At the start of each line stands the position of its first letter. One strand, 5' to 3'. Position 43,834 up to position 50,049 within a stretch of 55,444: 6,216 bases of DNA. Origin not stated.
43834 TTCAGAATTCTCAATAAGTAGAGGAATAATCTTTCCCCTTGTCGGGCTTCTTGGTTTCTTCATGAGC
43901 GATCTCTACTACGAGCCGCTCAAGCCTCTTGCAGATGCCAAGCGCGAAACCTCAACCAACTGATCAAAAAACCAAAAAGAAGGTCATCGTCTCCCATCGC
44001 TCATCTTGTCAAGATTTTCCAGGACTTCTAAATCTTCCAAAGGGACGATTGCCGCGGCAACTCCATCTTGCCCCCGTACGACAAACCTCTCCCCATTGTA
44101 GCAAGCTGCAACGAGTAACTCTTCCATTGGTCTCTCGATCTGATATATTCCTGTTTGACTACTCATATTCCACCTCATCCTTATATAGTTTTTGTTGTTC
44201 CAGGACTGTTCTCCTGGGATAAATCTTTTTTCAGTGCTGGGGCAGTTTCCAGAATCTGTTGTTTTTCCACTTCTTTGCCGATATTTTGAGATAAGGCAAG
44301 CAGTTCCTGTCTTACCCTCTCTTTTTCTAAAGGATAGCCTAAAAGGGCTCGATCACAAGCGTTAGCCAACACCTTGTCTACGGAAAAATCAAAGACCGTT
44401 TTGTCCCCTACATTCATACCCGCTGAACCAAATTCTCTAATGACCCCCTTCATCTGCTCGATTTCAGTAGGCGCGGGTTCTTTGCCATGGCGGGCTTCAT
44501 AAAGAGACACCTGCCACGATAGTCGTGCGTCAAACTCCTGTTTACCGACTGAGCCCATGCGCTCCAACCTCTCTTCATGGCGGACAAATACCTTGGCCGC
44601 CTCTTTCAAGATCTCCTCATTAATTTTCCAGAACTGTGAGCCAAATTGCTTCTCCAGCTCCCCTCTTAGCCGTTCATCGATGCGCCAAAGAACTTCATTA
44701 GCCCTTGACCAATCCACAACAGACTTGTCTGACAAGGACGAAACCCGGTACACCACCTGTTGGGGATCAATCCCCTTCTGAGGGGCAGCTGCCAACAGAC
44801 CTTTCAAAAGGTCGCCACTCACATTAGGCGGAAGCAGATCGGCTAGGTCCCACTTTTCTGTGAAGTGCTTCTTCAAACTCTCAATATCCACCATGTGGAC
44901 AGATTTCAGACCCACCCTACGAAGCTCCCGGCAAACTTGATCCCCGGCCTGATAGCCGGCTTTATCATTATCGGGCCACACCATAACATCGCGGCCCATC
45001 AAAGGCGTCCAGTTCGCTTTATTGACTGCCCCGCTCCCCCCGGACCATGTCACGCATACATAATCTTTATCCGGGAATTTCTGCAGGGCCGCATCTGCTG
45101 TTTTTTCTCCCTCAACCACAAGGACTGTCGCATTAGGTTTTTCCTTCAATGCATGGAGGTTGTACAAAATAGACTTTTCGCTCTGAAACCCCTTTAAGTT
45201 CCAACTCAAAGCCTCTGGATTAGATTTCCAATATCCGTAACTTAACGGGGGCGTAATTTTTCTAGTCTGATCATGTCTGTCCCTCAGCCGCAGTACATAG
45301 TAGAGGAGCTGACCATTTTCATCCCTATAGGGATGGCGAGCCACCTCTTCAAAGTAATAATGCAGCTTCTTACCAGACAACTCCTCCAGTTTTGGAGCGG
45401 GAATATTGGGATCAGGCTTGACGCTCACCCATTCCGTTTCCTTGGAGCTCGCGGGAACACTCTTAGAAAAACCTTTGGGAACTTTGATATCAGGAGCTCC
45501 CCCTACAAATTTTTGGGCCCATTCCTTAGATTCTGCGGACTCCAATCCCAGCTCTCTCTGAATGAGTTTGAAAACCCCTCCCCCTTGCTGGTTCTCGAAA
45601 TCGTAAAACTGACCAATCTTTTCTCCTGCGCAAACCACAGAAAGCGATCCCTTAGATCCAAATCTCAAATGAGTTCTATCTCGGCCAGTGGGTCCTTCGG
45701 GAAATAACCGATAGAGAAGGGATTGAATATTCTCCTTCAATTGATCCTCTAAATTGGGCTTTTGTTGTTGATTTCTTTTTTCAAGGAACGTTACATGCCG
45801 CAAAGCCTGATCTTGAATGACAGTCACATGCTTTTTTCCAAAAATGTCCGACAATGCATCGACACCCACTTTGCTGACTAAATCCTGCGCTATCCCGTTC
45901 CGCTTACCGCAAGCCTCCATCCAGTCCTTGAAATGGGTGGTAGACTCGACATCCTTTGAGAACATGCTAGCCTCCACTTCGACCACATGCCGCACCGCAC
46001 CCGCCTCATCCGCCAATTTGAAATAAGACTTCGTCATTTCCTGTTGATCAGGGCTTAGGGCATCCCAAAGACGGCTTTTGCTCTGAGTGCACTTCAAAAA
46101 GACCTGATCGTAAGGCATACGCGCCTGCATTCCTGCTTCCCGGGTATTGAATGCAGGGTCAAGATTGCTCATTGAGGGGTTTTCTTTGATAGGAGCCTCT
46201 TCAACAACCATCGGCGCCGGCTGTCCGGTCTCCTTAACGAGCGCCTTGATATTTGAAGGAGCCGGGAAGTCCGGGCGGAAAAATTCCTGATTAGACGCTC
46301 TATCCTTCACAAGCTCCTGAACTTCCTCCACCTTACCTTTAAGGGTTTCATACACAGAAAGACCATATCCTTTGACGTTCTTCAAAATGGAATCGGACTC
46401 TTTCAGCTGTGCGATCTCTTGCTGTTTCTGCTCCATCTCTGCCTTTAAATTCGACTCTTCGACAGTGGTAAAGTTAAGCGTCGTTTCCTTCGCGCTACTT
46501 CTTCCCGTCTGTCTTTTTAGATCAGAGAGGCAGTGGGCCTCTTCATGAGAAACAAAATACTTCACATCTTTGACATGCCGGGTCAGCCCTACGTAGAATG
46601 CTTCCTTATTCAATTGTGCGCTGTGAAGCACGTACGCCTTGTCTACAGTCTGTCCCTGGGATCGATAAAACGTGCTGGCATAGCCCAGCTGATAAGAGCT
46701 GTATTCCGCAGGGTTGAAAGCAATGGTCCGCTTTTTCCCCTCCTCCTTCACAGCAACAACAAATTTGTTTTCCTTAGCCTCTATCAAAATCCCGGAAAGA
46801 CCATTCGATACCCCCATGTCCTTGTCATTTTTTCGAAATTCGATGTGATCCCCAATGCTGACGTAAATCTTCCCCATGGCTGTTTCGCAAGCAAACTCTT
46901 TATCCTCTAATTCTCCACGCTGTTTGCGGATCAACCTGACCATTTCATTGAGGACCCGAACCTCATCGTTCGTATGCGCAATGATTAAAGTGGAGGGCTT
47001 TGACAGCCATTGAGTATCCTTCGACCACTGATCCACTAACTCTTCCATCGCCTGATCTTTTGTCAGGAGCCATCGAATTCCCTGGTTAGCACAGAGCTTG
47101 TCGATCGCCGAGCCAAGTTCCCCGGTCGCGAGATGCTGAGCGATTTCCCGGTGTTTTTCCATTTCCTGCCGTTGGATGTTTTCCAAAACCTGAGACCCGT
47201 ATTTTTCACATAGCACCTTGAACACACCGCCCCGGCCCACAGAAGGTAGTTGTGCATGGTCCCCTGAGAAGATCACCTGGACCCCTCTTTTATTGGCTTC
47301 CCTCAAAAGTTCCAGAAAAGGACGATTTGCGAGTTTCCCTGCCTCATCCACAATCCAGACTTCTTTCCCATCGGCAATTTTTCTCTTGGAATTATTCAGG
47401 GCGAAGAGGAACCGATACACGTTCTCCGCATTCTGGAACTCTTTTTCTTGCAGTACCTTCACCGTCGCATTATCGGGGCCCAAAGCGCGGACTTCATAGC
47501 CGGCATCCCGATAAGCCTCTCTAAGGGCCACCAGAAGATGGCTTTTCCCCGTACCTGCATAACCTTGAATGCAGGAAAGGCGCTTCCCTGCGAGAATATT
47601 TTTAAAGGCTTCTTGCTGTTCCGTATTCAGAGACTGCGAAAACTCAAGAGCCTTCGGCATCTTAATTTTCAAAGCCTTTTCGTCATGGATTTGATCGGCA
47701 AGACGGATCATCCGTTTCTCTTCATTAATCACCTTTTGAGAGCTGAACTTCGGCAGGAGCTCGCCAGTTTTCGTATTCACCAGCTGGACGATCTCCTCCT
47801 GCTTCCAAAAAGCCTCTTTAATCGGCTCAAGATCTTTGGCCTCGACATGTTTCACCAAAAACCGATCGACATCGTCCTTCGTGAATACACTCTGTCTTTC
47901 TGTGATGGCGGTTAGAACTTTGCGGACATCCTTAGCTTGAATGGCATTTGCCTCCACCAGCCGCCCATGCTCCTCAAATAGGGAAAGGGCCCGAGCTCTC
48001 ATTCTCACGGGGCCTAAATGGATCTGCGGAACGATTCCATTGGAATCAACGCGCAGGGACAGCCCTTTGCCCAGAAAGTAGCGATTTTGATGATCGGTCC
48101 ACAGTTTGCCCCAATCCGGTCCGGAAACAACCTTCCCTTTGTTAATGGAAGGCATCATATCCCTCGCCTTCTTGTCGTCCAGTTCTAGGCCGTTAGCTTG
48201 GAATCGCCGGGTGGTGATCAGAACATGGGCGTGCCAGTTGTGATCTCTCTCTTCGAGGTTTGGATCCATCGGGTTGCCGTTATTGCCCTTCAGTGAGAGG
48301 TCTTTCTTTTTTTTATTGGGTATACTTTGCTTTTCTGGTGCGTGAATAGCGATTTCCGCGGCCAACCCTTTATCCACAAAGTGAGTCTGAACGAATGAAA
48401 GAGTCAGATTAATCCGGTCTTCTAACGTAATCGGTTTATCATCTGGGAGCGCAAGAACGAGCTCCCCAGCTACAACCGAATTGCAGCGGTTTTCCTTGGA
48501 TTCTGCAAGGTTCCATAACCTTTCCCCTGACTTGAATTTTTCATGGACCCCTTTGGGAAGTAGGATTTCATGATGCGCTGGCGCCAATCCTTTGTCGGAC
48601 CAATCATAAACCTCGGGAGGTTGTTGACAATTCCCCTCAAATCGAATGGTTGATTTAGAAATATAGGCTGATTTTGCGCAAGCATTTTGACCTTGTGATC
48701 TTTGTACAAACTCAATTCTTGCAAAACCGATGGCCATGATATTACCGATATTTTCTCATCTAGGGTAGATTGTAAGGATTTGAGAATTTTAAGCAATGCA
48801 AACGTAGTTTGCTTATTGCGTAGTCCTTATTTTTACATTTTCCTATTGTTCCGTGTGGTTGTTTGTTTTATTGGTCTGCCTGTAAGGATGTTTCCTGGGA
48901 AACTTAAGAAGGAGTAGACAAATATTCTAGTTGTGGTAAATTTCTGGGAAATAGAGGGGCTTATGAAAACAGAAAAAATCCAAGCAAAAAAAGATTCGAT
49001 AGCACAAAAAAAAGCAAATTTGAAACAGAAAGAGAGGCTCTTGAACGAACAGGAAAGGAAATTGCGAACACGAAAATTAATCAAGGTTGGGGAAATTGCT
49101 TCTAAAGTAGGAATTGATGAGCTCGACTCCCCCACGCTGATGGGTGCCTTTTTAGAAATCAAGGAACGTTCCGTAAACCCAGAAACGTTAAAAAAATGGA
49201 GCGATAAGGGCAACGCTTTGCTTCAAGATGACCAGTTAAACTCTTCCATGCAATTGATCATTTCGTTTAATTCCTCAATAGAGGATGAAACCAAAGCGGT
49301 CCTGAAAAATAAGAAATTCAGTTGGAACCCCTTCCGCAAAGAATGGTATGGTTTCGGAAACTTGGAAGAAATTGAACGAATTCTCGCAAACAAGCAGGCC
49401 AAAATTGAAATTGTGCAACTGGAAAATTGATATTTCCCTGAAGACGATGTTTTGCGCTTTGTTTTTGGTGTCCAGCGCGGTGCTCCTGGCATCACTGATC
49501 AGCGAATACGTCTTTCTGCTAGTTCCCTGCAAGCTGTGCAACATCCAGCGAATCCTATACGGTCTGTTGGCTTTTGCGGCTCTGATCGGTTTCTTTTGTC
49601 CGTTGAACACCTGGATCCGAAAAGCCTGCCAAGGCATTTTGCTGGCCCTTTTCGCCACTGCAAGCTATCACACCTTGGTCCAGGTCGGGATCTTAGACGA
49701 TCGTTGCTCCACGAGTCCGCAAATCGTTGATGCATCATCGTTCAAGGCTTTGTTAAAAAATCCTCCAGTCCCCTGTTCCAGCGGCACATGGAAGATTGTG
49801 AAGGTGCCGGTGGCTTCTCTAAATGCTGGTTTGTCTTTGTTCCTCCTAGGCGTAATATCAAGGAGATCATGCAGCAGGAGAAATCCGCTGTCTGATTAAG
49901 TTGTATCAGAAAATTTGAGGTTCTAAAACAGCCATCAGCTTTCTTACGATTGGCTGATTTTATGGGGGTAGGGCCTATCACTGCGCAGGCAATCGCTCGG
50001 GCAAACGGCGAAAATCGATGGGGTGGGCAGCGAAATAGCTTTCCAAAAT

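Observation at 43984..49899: Ti-type DNA-transfer (Dtr) module: TraA relaxase-helicase-primase fusion, TraD-like gene, DsbB and candidate oriT, with no T4SS genes nearby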

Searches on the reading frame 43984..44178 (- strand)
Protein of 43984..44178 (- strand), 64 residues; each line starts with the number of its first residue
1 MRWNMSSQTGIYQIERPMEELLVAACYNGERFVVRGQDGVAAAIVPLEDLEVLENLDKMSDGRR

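Call 3: search_protein_families(library=pfam, proteins=[window:43984-44178:-], max_evalue=0.01)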
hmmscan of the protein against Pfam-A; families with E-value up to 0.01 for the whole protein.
window:43984-44178:- (64 aa): 0 families

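Call 22: search_protein_families(library=ncbifam, proteins=[window:43984-44178:-], max_evalue=0.01)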
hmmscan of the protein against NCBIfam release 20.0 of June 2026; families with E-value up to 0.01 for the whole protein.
window:43984-44178:- (64 aa): 0 families

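Call 59: search_protein_families(library=pfam, proteins=[window:43984-44178:-], max_evalue=5)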
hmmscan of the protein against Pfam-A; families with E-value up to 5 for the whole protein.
window:43984-44178:- (64 aa): 1 family
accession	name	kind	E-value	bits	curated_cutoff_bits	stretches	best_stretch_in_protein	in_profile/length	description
PF02604.26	PhdYeFM_antitox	-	0.011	15.9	29.8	1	20-59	15-54/74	Antitoxin Phd_YefM, type II toxin-antitoxin system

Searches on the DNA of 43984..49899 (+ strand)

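Call 29: search_dna_similar(query=window:43984-49899:+, collection=plasmids, mode=near, max_rows=10)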
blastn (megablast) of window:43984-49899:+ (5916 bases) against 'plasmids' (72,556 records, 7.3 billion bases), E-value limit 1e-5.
No match.
